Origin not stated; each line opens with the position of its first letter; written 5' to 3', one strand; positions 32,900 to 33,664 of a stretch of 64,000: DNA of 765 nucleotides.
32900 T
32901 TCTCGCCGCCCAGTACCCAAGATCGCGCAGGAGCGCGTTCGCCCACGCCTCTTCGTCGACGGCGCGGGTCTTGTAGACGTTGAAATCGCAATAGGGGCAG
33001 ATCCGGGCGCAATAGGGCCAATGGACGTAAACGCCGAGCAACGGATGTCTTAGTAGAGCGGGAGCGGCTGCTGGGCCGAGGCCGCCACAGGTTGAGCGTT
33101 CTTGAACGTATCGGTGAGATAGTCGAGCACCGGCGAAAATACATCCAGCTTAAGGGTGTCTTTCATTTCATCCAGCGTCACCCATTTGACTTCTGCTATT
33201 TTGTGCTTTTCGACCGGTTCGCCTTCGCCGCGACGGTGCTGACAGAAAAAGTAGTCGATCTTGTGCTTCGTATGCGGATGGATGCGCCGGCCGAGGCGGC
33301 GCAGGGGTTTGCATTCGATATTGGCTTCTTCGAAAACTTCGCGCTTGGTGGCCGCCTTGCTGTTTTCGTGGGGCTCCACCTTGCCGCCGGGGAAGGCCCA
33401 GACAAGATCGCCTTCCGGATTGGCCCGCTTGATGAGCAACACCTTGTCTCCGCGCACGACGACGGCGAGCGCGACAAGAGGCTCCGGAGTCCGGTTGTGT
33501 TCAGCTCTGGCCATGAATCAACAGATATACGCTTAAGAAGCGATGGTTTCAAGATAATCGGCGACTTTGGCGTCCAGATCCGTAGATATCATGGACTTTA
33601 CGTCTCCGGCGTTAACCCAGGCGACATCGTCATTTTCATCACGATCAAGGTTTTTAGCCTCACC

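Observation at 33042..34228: Lower-GC cassette of two paralogous Nudix proteins: a membrane-anchored degenerate copy plus a near-canonical copy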

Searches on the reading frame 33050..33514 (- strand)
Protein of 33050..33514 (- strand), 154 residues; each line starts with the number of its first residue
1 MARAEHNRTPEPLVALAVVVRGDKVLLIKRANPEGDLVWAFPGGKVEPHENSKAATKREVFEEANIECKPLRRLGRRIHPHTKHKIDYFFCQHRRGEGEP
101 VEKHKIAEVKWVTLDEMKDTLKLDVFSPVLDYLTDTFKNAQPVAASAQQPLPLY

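Call 3: search_protein_families(library=pfam, proteins=[window:33050-33514:-], max_evalue=0.01)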
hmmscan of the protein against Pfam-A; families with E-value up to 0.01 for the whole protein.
window:33050-33514:- (154 aa): 2 families
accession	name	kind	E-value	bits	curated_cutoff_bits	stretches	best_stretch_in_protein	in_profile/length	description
PF00293.34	NUDIX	-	1.7e-22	80.3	21.1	1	14-119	4-121/134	NUDIX domain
PF14815.12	NUDIX_4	-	2.4e-08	34.2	35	1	17-120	3-101/113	NUDIX domain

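Call 4: search_protein_families(library=ncbifam, proteins=[window:33050-33514:-], max_evalue=0.01)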
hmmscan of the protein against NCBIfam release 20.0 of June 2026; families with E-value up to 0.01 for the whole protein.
window:33050-33514:- (154 aa): 25 families
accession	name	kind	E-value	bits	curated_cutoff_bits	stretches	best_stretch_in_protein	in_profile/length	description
NF006530.0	PRK08999.1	equivalog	1.4e-15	57.2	245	1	14-133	8-128/315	Nudix family hydrolase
NF007834.0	PRK10546.1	equivalog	1.1e-10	41.5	156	1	15-116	7-108/135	pyrimidine (deoxy)nucleoside triphosphate diphosphatase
NF008044.0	PRK10776.1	equivalog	1.1e-10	41.5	148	1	36-119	30-112/130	8-oxo-dGTP diphosphatase MutT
TIGR00586.1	mutt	equivalog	1.1e-09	38.3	97.9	1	14-119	7-113/129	8-oxo-dGTP diphosphatase MutT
NF041652.1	Nud_hyd_Dein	equivalog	4.2e-08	33.6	200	1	20-118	22-128/152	Nudix hydrolase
NF052459.1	OxoGTPPhMutT1Mycb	equivalog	7.4e-08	31.8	475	1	38-131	30-123/292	8-oxo-(d)GTP phosphatase MutT1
NF001299.0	PRK00241.1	equivalog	1.6e-07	31.1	158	1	17-117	140-238/263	NAD(+) diphosphatase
NF003785.0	PRK05379.1-1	equivalog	3.3e-07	29.8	418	1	15-68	206-259/347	bifunctional nicotinamide-nucleotide adenylyltransferase/Nudix hydroxylase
TIGR02705.1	nudix_YtkD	equivalog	7.1e-07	28.9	154.4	1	5-74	17-82/156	RNA deprotection pyrophosphohydrolase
NF003788.0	PRK05379.1-5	equivalog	1.7e-06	27.6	354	1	10-67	211-268/351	bifunctional nicotinamide-nucleotide adenylyltransferase/Nudix hydroxylase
NF003786.0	PRK05379.1-2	equivalog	1.8e-06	27.4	397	1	10-67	216-273/354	bifunctional nicotinamide-nucleotide adenylyltransferase/Nudix hydroxylase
NF003787.0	PRK05379.1-4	equivalog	4.4e-06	25.9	449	1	16-67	212-263/346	bifunctional nicotinamide-nucleotide adenylyltransferase/Nudix hydroxylase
NF001938.0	PRK00714.1-5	equivalog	8.5e-05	22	116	1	12-67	14-75/172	RNA pyrophosphohydrolase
NF003790.0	PRK05379.2-2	equivalog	0.00022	20.4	403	1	9-67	211-272/354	bifunctional nicotinamide mononucleotide adenylyltransferase/ADP-ribose pyrophosphatase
NF001934.0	PRK00714.1-1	equivalog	0.00029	20.3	241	1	14-73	11-67/176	RNA pyrophosphohydrolase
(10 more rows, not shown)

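Call 5: search_protein_families(library=padloc, proteins=[window:33050-33514:-], max_evalue=1)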
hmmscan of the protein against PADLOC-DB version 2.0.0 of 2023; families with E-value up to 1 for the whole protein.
window:33050-33514:- (154 aa): 2 families
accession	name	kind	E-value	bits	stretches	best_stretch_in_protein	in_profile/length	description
PDLC04899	PDC-S07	-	6.1e-19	66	1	14-122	9-117/135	-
PDLC01712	typeIV_Cas6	-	0.05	11.2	1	59-137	10-88/247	Cas6_1_IVE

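Call 10: find_homologous_proteins(query=window:33050-33514:-)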
Query window:33050-33514:- (154 aa): 10 proteins with E <= 0.001 among 68 candidates.
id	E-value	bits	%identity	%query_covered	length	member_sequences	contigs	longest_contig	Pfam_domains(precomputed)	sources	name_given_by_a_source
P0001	1.0e-99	349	100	100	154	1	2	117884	PF00293.35,PF14815.13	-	-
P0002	4.8e-87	308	88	99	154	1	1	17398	PF00293.35,PF14815.13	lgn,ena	-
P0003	6.2e-25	106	44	81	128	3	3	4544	PF00293.35,PF14815.13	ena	-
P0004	1.4e-18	85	50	53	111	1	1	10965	PF00293.35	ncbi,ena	-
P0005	7.7e-10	57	40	64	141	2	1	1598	PF00293.35,PF14815.13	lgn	-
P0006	2.3e-9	55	34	73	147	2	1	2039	PF00293.35,PF14815.13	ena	-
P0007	1.6e-8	52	51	44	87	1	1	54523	PF00293.35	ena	-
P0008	6.6e-8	50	34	81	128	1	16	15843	PF00293.35,PF14815.13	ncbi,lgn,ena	-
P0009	5.8e-5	41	29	85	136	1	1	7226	PF00293.35,PF14815.13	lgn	-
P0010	1.2e-4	40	32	79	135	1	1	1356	PF00293.35,PF14815.13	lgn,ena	-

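Call 17: find_encoding_contigs(protein=P0002, flank=8000, max_places=4)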
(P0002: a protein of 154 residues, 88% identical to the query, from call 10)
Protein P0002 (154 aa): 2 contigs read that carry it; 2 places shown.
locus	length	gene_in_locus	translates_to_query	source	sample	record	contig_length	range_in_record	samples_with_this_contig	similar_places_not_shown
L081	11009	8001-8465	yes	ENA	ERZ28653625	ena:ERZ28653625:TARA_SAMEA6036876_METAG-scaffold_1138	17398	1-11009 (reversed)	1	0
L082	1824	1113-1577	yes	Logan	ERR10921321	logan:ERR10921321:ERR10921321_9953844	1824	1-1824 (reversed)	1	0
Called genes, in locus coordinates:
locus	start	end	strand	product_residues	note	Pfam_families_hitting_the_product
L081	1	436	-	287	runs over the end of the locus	PF00290:Trp_syntA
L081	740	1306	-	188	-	-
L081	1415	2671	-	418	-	PF21016:RlmN_N, PF04055:Radical_SAM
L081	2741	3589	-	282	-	PF09955:DUF2189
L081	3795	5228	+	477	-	PF07690:MFS_1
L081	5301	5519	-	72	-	PF13443:HTH_26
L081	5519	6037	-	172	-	PF11188:DUF2975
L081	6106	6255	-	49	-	-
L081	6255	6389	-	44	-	-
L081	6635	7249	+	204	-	PF01725:Ham1p_like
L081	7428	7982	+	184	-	PF00293:NUDIX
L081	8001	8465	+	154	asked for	PF00293:NUDIX, PF14815:NUDIX_4 (weak)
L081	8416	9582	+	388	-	PF04055:Radical_SAM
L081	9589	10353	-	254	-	-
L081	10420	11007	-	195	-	?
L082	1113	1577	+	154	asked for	PF00293:NUDIX, PF14815:NUDIX_4 (weak)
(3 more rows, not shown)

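Call 20: find_encoding_contigs(protein=P0003, flank=6000, max_places=4)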
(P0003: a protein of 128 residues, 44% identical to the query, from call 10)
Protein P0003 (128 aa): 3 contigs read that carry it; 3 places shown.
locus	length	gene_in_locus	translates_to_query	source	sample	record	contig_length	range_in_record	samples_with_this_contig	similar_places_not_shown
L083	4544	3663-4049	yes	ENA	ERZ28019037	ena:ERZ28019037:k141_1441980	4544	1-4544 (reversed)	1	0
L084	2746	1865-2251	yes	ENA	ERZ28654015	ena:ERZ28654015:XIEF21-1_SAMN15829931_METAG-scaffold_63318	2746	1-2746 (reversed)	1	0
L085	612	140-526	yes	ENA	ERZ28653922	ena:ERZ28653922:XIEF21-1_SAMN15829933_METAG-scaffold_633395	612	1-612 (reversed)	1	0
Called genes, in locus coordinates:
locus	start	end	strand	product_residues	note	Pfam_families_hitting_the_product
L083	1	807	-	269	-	?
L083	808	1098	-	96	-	PF02686:GatC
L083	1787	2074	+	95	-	-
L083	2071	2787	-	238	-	-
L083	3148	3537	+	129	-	-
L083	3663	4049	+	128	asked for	PF00293:NUDIX, PF14815:NUDIX_4 (weak)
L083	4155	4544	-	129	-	?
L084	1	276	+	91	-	?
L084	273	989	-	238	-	-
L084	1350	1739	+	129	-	-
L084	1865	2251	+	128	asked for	PF00293:NUDIX, PF14815:NUDIX_4 (weak)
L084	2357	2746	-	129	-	?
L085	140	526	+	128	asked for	PF00293:NUDIX, PF14815:NUDIX_4 (weak)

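Call 21: find_encoding_contigs(protein=P0004, flank=6000, max_places=3)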
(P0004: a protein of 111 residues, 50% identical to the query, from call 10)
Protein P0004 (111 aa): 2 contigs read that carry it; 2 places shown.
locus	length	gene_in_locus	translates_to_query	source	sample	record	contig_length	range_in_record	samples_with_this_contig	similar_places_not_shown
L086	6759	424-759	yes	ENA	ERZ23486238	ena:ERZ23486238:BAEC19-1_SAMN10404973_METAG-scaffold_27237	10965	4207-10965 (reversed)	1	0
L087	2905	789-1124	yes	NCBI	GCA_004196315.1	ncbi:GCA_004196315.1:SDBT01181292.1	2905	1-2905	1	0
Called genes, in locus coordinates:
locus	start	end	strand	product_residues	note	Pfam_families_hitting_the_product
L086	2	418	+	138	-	?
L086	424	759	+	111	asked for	PF00293:NUDIX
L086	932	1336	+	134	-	PF00293:NUDIX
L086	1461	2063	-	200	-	PF03167:UDG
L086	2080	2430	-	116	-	PF12802:MarR_2 (weak), PF24034:DUF7343 (faint)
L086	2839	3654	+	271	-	PF02353:CMAS, PF01209:Ubie_methyltran, PF13489:Methyltransf_23, PF13847:Methyltransf_31, PF08241:Methyltransf_11, PF08242:Methyltransf_12, PF13649:Methyltransf_25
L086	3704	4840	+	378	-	PF02881:SRP54_N, PF00448:SRP54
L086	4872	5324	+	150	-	PF04307:YdjM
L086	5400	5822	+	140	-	-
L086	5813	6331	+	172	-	PF00154:RecA_N (weak), PF08423:Rad51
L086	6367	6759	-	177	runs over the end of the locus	PF01590:GAF, PF13185:GAF_2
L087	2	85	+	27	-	?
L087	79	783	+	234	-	PF07541:EIF_2_alpha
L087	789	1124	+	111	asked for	PF00293:NUDIX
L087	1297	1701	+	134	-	PF00293:NUDIX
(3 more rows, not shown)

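Call 22: search_solved_structures(query=window:33050-33514:-, max_evalue=0.001, show_alignments=3)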
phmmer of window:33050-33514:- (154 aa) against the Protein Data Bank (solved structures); distinct sequences matched with E-value up to 0.001: 32.
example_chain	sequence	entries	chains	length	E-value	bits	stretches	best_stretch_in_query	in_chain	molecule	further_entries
3hhj_A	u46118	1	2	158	1.9e-07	34.3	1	13-128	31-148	Mutator mutT protein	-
3i7u_A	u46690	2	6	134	6e-07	32.7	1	17-123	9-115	AP4A hydrolase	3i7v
3r03_A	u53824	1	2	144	7.4e-07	32.4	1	13-119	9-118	NUDIX hydrolase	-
2rrk_A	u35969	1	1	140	1.1e-06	31.8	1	14-87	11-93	CTP pyrophosphohydrolase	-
5zrc_A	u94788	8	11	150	1.6e-06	31.3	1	8-117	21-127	Putative mutator protein MutT2/NUDIX hydrolase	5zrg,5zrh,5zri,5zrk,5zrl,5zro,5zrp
3gg6_A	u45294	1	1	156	1.7e-06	31.2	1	14-74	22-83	Nucleoside diphosphate-linked moiety X motif 18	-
4dyw_A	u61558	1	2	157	1.8e-06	31.1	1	8-120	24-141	MutT/NUDIX family protein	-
4kyx_A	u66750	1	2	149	2.1e-06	30.9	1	6-123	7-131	ADP-ribose pyrophosphatase MutT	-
3ees_A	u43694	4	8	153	9.2e-06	28.8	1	18-119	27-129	Probable pyrophosphohydrolase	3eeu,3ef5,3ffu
5x1x_A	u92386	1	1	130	1.7e-05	27.9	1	17-88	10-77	Mutator mutT protein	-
3gwy_A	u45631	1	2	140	2.3e-05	27.5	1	15-118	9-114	Putative CTP pyrophosphohydrolase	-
5hzx_A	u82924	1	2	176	2.4e-05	27.5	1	4-117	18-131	Nudix (Nucleoside diphosphate linked moiety X)-type motif 1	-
4hvy_A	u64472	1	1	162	2.6e-05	27.4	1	16-74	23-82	Nucleoside diphosphate-linked moiety X motif 18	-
2qjt_B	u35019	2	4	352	2.8e-05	27.3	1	15-68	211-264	Nicotinamide-nucleotide adenylyltransferase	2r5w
2duk_A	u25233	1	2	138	3e-05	27.1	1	22-86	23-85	MS0616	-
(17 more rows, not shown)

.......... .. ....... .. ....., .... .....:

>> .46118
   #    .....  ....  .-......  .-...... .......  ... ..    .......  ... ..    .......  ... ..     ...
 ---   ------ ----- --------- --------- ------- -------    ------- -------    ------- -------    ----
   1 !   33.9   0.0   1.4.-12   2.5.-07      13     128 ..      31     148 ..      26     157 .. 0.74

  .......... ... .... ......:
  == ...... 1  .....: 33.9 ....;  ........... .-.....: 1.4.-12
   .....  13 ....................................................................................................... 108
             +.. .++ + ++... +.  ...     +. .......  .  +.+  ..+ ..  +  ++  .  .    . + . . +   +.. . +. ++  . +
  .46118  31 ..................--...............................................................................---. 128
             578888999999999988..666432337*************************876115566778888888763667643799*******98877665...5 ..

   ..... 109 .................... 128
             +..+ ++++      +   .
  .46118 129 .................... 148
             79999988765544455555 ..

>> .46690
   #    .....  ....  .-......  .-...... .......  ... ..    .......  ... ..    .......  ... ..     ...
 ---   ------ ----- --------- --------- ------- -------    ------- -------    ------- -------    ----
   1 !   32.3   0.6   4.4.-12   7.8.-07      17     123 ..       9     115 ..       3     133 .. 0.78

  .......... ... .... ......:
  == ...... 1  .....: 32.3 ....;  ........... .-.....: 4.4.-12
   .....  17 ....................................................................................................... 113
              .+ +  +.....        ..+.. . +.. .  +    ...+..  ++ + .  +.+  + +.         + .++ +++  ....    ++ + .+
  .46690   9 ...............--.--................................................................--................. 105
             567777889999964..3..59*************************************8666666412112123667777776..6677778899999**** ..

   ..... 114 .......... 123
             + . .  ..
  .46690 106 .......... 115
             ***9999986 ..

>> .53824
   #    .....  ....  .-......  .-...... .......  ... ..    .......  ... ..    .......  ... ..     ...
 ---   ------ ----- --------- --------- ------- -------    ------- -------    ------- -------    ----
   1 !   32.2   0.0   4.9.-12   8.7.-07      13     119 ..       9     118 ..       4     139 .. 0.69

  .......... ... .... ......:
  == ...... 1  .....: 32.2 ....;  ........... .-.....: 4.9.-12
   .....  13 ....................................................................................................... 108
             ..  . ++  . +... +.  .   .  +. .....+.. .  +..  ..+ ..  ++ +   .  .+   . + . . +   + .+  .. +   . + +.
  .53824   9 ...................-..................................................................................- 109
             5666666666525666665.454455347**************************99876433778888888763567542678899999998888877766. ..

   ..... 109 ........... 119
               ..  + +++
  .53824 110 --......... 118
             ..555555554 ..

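Call 45: search_protein_families(library=padloc, proteins=[P0003], max_evalue=0.001)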
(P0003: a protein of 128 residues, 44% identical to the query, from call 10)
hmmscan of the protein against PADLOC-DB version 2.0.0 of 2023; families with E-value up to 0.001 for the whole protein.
P0003 (128 aa): 1 family
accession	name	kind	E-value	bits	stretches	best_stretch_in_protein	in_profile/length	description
PDLC04899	PDC-S07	-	6.5e-23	78.9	1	2-96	7-104/135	-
